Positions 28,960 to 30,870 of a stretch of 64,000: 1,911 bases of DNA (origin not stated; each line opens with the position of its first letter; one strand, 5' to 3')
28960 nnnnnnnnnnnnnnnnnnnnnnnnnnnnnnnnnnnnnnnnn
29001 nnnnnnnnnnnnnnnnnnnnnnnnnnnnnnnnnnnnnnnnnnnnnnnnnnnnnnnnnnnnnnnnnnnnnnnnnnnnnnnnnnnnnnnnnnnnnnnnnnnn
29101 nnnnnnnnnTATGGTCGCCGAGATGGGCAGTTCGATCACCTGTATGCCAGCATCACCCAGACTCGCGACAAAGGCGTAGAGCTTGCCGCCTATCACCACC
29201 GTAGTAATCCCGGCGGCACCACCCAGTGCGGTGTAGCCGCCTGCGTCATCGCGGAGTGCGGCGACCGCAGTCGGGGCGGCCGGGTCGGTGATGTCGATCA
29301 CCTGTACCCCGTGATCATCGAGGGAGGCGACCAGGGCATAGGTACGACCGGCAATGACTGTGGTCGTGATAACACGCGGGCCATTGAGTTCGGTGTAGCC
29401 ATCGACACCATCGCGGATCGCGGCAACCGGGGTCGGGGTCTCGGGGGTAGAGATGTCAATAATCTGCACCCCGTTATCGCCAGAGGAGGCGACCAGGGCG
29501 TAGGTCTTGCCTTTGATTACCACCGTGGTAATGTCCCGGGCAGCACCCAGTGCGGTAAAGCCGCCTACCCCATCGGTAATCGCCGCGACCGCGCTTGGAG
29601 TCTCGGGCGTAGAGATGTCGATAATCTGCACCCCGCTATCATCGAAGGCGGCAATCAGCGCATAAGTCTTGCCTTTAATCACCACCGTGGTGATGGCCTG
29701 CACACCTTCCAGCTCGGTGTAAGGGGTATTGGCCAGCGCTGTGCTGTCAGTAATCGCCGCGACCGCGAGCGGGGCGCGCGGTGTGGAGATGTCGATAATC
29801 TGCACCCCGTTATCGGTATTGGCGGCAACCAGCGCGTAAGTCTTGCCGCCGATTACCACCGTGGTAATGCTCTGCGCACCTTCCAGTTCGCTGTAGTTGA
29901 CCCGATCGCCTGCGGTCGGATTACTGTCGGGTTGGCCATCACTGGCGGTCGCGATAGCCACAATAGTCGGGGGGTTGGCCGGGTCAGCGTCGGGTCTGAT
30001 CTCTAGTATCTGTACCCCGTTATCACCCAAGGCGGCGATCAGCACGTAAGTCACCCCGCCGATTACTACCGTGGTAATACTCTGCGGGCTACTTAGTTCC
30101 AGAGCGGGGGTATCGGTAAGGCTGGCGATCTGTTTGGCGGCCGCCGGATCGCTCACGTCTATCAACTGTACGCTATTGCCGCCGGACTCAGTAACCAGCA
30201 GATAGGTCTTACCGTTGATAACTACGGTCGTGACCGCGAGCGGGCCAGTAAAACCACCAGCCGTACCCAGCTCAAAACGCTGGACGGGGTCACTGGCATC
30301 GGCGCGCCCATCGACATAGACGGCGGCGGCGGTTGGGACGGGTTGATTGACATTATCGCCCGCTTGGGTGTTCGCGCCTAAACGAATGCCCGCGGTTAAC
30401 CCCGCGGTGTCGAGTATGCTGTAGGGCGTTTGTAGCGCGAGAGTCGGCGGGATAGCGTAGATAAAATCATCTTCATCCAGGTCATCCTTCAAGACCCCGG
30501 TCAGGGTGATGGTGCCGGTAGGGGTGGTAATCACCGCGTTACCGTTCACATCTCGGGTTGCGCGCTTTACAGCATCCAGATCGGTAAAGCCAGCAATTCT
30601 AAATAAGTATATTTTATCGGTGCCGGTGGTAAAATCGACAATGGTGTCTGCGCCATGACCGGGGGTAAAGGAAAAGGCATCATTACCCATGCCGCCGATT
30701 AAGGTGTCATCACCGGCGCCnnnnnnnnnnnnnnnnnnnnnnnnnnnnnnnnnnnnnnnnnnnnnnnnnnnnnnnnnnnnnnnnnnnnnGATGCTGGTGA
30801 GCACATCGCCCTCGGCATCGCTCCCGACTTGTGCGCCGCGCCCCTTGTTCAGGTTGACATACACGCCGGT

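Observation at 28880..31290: LVIVD-type propeller blades recognisable directly in the first supermodule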

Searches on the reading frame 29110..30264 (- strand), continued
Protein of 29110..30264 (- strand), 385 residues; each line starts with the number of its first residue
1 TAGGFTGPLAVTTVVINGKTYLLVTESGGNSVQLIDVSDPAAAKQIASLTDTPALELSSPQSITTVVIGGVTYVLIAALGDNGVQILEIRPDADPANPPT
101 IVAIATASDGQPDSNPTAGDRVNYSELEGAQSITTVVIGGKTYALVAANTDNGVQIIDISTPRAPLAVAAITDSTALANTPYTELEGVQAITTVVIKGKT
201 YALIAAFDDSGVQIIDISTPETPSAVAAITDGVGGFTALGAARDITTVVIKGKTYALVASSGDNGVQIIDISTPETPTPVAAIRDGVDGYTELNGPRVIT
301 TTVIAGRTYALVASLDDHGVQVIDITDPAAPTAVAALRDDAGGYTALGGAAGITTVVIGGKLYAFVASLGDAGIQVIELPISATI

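Call 40: search_protein_families(library=pfam, proteins=[L001:7295-13798:+, L001:4869-6983:-, L001:3695-4876:-, L001:13865-15169:-], max_evalue=0.001)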
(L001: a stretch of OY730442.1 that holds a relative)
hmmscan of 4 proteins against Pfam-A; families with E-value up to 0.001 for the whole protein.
L001:7295-13798:+ (2167 aa): 10 families
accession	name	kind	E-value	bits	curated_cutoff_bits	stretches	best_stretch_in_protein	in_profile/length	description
PF19077.6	Big_13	-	1.9e-26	93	27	0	215-304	6-101/102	Bacterial Ig-like domain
PF08309.17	LVIVD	-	1.9e-21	75.5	20.2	0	1117-1142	13-37/42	LVIVD repeat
PF13472.12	Lipase_GDSL_2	-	7.5e-13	49.8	32.9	1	1657-1838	1-176/178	GDSL-like Lipase/Acylhydrolase family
PF00657.28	Lipase_GDSL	-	1.1e-07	32.6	23.6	1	1655-1843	1-206/208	GDSL-like Lipase/Acylhydrolase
PF02012.26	BNR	-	2.6e-07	30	27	0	250-260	1-11/12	BNR/Asp-box repeat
PF08548.17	Peptidase_M10_C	-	1.1e-05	25.8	20.7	1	2063-2161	85-178/193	Peptidase M10 serralysin C terminal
PF00353.25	HemolysinCabind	-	1.2e-05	25.5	23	1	2062-2088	9-35/36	RTX calcium-binding nonapeptide repeat (4 copies)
PF21471.3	Reelin_subrepeat-B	-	3.5e-05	24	27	0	628-648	61-77/127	Reelin subrepeat B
PF17936.7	Big_6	-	0.00011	22.8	27.6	0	268-294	51-77/83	Bacterial Ig domain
PF03736.22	EPTP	-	0.00034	21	21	0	1263-1288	11-36/42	EPTP domain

L001:4869-6983:- (704 aa): 4 families
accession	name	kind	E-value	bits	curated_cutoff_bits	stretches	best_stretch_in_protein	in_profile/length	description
PF00005.33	ABC_tran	-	2.6e-29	103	25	1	491-637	5-137/137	ABC transporter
PF00664.28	ABC_membrane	-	2.3e-13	50.9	28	1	164-420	8-268/274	ABC transporter transmembrane region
PF13304.12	AAA_21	-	2.4e-05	25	27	0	501-535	3-54/304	AAA domain, putative AbiEii toxin, Type IV TA system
PF02463.25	SMC_N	-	6e-05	23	40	0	609-682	137-213/220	RecF/RecN/SMC N terminal domain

L001:3695-4876:- (393 aa): 4 families
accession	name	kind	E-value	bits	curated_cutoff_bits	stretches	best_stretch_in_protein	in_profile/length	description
PF13437.12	HlyD_3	-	2.3e-16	60.9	22.2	1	241-325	2-82/106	HlyD family secretion protein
PF16576.10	HlyD_D23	-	2.2e-09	37.4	30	1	42-320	2-185/214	Barrel-sandwich domain of CusB or HlyD membrane-fusion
PF13533.13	Biotin_lipoyl_2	-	2.4e-05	24.5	29.8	1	66-90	8-32/32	Biotin-lipoyl like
PF00364.28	Biotin_lipoyl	-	3e-05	24.2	22.1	0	56-89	40-73/73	Biotin-requiring enzyme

L001:13865-15169:- (434 aa): 1 family
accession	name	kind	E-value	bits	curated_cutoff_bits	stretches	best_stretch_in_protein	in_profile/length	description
PF02321.23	OEP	-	9.1e-33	114.1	22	2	39-219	4-187/187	Outer membrane efflux protein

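Call 59: search_protein_representatives(protein=window:29110-30264:-)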
Query: 385 residues. Proteins with E-value up to 0.001 (for the whole library): 4598; up to 1e-10: 2021; up to 1e-30: 773. The best 150 are listed.
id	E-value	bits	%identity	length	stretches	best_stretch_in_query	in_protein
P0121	0.0e+00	2128.9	53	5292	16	126-333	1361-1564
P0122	0.0e+00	1955.3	48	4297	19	126-382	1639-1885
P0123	0.0e+00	1574.9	52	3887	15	126-360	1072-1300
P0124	0.0e+00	1364.8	43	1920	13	132-379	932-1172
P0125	0.0e+00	1301.0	50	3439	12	118-339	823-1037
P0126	0.0e+00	1240.0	49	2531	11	125-379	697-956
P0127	0.0e+00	1163.8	43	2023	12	120-372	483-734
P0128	0.0e+00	1083.6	50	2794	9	119-344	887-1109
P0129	0.0e+00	1026.2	48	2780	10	127-381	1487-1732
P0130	0.0e+00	1016.4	56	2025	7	129-364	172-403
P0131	2.3e-292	984.2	41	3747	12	125-380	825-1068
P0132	1.1e-291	982.0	37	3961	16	128-381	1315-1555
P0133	2.2e-282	951.4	55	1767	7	109-380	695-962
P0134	2.4e-265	895.4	49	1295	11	196-371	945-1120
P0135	1.2e-263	889.7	40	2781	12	126-379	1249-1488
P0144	1.5e-229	777.7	67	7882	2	7-385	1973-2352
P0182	3.1e-139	480.6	56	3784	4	122-360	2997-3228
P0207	2.4e-113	395.4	54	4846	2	3-385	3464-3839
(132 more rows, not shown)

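Call 61: list_cluster_members(proteins=[P0144, P0207, P0182, P0121, P0122])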
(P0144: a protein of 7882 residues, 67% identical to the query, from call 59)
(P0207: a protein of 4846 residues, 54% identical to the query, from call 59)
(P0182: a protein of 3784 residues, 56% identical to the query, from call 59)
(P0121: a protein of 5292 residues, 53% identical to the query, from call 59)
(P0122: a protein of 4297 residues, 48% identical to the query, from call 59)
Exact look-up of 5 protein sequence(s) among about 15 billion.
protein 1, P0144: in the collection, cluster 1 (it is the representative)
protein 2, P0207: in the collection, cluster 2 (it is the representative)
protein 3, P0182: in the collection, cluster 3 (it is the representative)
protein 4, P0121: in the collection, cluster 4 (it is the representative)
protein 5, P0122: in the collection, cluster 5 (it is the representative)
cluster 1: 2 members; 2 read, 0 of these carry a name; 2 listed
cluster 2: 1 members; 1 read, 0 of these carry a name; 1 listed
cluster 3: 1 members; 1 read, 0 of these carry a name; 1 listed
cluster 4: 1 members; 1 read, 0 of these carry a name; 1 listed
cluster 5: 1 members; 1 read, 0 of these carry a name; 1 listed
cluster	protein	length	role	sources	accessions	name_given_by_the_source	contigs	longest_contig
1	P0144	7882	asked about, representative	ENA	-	-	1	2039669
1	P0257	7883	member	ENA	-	-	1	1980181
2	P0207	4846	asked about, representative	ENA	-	-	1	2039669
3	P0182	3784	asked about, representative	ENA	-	-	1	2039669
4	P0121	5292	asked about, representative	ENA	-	-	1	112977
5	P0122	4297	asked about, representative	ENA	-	-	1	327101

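Call 63: find_encoding_contigs(protein=P0182, flank=10000, max_places=2)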
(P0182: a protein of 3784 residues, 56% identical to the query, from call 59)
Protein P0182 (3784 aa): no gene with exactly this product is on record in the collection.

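Call 81: search_solved_structures(query=A1, max_evalue=0.01, show_alignments=1)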
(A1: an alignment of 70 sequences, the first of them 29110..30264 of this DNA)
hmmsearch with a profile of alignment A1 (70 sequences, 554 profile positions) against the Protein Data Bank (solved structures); distinct sequences matched with E-value up to 0.01: 2.
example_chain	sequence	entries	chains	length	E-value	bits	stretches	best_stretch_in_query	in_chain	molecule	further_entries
5hrm_A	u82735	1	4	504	3.4e-05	25.8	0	86-107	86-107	Haloalkylphosphorus hydrolase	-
5ioj_A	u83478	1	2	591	6.4e-05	24.9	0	86-107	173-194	Haloalkylphosphorus hydrolase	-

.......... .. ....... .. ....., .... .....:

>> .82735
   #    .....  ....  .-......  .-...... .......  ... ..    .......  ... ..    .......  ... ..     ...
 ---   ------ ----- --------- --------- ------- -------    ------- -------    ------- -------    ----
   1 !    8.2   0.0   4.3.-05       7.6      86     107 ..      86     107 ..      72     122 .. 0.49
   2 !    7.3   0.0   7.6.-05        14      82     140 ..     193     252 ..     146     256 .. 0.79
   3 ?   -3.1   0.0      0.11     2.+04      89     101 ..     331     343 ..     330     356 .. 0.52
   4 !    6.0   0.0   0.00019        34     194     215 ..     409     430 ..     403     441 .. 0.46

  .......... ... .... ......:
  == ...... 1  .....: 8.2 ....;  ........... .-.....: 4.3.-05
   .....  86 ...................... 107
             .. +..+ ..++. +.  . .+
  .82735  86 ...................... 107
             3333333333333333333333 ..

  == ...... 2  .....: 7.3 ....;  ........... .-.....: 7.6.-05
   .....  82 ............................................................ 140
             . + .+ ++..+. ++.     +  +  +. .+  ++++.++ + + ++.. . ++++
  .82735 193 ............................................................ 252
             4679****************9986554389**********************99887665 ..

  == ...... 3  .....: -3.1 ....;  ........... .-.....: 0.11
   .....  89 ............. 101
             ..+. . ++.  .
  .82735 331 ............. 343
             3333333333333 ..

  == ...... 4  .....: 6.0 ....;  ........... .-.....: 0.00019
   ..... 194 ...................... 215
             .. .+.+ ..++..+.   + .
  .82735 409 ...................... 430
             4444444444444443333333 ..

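Call 85: search_protein_families(library=pfam, proteins=[L008:8345-13948:+, L002:8621-13927:+], max_evalue=0.001)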
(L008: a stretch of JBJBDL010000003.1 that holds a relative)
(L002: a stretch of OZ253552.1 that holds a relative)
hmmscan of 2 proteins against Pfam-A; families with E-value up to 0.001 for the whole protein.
L008:8345-13948:+ (1867 aa): 4 families
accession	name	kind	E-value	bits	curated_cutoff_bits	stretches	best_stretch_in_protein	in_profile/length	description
PF14312.12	FG-GAP_2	-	4.8e-52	174.4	23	6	176-214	13-49/49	FG-GAP repeat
PF19078.6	Big_12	-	8.2e-46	154.9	27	2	937-1032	1-99/102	Bacterial Ig-like domain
PF14252.11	DUF4347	-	3.8e-14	53.2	24.6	1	30-133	24-131/164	Domain of unknown function (DUF4347)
PF08309.17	LVIVD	-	8e-06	25.5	20.2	0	809-837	13-40/42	LVIVD repeat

L002:8621-13927:+ (1768 aa): 1 family
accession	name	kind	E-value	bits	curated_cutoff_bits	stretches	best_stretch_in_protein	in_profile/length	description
PF08309.17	LVIVD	-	1.2e-32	111.5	20.2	1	610-639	13-41/42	LVIVD repeat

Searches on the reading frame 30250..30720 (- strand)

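Call 19: search_protein_families(library=pfam, proteins=[window:30250-30720:-], max_evalue=0.01)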
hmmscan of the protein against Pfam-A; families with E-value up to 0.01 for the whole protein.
window:30250-30720:- (157 aa): 1 family
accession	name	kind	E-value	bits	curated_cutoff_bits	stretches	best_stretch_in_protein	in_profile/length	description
PF08548.17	Peptidase_M10_C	-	0.00044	20.5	20.7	1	1-55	87-146/193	Peptidase M10 serralysin C terminal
